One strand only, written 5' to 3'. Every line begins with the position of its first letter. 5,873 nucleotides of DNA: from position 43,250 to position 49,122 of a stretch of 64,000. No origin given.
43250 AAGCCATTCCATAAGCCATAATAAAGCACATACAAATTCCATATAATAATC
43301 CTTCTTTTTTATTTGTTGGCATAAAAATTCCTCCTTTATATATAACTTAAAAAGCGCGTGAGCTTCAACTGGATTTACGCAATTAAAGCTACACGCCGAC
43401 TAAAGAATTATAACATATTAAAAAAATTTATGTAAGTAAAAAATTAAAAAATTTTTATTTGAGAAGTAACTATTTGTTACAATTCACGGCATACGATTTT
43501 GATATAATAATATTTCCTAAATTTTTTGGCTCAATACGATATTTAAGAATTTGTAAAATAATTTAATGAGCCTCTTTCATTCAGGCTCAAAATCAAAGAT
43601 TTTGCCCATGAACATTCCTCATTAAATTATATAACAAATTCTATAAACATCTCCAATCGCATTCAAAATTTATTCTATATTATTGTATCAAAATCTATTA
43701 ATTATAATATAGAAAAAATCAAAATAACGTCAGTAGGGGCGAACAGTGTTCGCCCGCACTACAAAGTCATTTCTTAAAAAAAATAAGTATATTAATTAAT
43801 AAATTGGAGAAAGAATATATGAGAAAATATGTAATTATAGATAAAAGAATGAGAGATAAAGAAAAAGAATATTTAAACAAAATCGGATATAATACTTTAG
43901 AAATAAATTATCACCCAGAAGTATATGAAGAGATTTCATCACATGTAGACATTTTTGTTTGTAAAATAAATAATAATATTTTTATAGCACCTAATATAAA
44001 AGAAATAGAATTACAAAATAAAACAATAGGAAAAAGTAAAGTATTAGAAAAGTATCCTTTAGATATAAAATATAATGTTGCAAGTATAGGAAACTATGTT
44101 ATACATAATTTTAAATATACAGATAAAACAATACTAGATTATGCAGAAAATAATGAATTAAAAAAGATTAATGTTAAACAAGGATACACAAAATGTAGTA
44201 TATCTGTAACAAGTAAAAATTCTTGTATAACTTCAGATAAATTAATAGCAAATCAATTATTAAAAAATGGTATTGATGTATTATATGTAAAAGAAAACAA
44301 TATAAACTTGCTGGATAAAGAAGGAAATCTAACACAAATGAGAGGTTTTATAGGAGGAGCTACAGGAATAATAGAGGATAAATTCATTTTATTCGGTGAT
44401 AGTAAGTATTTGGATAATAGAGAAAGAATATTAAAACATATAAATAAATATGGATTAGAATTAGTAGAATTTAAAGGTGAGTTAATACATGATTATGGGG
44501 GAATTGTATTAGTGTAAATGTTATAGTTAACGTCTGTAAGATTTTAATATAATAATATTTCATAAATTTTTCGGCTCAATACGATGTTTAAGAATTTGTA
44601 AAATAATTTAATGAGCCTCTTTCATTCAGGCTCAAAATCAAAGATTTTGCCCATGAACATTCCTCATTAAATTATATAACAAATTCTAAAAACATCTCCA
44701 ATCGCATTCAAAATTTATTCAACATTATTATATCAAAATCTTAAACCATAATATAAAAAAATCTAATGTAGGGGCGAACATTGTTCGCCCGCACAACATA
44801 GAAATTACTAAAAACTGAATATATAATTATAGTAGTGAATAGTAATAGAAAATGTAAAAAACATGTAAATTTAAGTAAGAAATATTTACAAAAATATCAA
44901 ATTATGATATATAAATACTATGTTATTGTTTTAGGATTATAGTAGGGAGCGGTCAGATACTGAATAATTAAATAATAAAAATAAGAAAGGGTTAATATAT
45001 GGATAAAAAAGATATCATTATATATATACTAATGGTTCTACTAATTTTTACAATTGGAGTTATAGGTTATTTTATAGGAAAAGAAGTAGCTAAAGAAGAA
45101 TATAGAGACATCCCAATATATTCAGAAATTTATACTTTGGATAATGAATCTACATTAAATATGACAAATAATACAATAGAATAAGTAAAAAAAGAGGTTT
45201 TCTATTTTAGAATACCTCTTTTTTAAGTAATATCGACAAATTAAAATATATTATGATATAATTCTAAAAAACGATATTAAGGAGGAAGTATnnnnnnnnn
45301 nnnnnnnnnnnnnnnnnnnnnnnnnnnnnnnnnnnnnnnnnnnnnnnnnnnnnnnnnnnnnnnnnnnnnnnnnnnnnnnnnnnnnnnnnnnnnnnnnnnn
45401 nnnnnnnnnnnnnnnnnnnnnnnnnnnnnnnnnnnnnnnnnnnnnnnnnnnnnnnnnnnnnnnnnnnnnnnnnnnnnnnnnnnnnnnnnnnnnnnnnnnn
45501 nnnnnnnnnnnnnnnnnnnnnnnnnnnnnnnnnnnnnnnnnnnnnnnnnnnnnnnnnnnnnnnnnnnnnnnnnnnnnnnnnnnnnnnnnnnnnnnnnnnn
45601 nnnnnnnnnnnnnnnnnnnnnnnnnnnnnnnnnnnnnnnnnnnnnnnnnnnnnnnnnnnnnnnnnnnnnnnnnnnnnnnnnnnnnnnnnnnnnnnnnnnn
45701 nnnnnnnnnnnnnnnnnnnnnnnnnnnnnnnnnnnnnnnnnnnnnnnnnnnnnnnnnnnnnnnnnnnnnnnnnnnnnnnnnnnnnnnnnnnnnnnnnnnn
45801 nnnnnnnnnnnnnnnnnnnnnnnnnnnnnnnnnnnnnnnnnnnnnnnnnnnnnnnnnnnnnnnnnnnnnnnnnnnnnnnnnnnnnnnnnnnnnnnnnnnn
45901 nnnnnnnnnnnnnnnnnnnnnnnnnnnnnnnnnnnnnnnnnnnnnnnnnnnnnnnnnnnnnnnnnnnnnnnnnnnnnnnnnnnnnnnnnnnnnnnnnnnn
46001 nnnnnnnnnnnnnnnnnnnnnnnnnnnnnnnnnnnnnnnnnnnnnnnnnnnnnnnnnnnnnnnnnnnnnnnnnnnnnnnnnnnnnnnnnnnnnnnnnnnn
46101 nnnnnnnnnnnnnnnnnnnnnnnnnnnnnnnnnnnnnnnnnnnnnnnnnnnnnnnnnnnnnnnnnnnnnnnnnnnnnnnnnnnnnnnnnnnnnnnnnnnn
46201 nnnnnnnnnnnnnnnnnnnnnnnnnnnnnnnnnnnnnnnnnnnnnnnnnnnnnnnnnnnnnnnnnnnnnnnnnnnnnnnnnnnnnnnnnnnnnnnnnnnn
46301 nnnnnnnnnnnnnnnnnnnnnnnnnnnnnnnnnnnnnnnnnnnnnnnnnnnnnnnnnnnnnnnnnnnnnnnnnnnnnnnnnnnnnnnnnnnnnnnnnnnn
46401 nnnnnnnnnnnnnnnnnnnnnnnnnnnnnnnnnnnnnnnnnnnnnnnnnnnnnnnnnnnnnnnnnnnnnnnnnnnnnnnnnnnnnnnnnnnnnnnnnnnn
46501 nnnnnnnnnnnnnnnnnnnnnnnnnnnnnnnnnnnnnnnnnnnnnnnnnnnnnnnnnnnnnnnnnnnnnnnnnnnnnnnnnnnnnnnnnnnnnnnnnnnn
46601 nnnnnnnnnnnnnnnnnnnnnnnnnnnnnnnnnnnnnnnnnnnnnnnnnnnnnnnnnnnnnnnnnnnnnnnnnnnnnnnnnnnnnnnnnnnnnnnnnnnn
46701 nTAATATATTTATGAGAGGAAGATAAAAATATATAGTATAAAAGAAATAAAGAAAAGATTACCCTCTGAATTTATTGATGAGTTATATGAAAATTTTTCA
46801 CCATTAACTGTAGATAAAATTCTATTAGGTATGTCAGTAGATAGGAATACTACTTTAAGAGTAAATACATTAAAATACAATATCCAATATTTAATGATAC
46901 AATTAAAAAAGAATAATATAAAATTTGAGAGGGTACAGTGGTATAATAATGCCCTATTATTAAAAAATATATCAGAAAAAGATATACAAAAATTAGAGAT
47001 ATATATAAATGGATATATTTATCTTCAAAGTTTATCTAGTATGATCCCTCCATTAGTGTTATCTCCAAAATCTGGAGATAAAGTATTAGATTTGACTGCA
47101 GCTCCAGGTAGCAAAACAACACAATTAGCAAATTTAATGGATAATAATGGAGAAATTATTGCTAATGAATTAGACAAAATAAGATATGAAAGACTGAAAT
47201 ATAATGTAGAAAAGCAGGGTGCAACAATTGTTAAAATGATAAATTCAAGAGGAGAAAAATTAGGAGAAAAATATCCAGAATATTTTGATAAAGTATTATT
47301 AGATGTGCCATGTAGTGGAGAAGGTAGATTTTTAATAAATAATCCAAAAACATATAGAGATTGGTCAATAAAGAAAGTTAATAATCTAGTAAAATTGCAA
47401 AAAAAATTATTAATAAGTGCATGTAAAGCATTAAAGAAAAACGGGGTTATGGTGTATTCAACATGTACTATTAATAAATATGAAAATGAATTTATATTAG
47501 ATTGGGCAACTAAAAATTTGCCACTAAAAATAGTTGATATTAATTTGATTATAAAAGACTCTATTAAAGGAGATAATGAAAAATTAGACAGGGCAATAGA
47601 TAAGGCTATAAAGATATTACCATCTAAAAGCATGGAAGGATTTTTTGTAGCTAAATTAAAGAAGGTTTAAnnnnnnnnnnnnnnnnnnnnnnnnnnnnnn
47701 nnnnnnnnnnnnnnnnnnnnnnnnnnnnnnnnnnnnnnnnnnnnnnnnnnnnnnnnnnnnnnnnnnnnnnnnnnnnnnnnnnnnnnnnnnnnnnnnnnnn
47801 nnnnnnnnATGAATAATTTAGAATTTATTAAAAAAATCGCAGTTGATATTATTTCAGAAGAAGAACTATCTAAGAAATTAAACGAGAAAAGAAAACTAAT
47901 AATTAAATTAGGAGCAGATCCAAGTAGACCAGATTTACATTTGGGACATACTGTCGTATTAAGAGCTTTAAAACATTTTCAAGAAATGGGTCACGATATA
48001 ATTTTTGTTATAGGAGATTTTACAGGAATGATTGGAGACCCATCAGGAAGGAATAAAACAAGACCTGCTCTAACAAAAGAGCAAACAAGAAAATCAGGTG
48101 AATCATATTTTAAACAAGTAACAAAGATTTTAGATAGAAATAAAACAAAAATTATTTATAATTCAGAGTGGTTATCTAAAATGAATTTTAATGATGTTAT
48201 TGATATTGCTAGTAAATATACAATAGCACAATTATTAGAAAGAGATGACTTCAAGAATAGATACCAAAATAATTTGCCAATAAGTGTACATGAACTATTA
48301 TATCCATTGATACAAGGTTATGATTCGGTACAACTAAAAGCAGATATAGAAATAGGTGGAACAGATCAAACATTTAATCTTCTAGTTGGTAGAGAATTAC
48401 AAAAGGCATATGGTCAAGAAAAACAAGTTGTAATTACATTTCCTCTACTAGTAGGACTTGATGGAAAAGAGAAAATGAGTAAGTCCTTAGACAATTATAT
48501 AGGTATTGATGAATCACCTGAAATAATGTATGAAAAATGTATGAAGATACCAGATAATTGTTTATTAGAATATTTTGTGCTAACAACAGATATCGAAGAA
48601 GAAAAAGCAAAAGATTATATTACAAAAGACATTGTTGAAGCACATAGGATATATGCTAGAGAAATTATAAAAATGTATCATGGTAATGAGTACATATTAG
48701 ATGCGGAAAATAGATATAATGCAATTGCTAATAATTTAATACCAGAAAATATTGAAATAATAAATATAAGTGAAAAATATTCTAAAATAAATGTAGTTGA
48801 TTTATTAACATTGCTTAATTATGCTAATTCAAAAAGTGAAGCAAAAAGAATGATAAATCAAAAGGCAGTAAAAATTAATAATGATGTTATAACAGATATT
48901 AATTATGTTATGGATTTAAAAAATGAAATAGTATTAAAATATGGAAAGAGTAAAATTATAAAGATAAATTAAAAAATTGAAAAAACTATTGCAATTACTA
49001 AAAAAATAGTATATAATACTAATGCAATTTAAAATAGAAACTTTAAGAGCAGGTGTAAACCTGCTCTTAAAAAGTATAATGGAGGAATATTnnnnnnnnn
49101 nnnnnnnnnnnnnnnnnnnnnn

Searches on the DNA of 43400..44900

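Call 65: search_rna_families(source=window, start=43400, end=44900, threshold=evalue, max_evalue=1, show_alignments=2)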
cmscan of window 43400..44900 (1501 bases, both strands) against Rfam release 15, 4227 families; matches with E-value up to 1: 1.
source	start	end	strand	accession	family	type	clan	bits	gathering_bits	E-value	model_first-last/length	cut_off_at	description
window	44576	44703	-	RF01731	TwoAYGGAY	Cis-reg;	CL00106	24.9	43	0.44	1-168/168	no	TwoAYGGAY RNA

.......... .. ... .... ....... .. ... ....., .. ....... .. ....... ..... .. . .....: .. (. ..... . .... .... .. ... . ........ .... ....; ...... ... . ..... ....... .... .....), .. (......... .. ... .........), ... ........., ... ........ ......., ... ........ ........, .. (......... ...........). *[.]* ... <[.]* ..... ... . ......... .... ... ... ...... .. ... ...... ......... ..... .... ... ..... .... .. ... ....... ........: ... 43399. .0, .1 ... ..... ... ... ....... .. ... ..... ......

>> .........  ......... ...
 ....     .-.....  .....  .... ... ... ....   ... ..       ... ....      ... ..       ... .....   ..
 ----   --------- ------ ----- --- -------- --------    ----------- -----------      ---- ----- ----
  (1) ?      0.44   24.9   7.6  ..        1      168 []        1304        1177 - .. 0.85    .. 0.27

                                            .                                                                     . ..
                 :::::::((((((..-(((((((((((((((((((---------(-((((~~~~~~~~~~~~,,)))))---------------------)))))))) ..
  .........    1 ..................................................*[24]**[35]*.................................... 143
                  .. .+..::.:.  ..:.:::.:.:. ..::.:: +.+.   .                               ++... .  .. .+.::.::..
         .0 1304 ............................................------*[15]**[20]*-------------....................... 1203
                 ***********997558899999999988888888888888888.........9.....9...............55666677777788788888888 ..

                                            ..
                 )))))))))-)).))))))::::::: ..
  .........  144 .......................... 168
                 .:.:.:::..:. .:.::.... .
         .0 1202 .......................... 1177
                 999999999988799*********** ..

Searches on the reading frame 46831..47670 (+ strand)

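Call 67: search_protein_families(library=pfam, proteins=[window:46831-47670:+], max_evalue=0.00001)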
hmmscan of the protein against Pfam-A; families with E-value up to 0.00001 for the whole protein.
window:46831-47670:+ (279 aa): 2 families
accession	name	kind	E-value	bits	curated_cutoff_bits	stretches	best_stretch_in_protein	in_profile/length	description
PF01189.24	Methyltr_RsmB-F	-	7.1e-42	143.8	27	1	75-277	2-199/199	16S rRNA methyltransferase RsmB/F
PF13847.12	Methyltransf_31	-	2.7e-10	40.5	27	1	80-217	2-114/145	Methyltransferase domain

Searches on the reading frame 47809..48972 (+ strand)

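Call 67: search_protein_families(library=pfam, proteins=[window:47809-48972:+], max_evalue=0.00001)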
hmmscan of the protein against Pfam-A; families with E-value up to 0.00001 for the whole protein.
window:47809-48972:+ (387 aa): 3 families
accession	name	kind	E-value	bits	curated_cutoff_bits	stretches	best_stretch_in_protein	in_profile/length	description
PF00579.31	tRNA-synt_1b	-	1e-73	248.7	21.1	1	27-306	3-290/292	tRNA synthetases class I (W and Y)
PF22421.1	SYY_C-terminal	-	5e-08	33.2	27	1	324-378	16-70/83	Tyrosine--tRNA ligase SYY-like C-terminal domain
PF01479.30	S4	-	9.2e-07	28.9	22.8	1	332-367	6-41/48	S4 domain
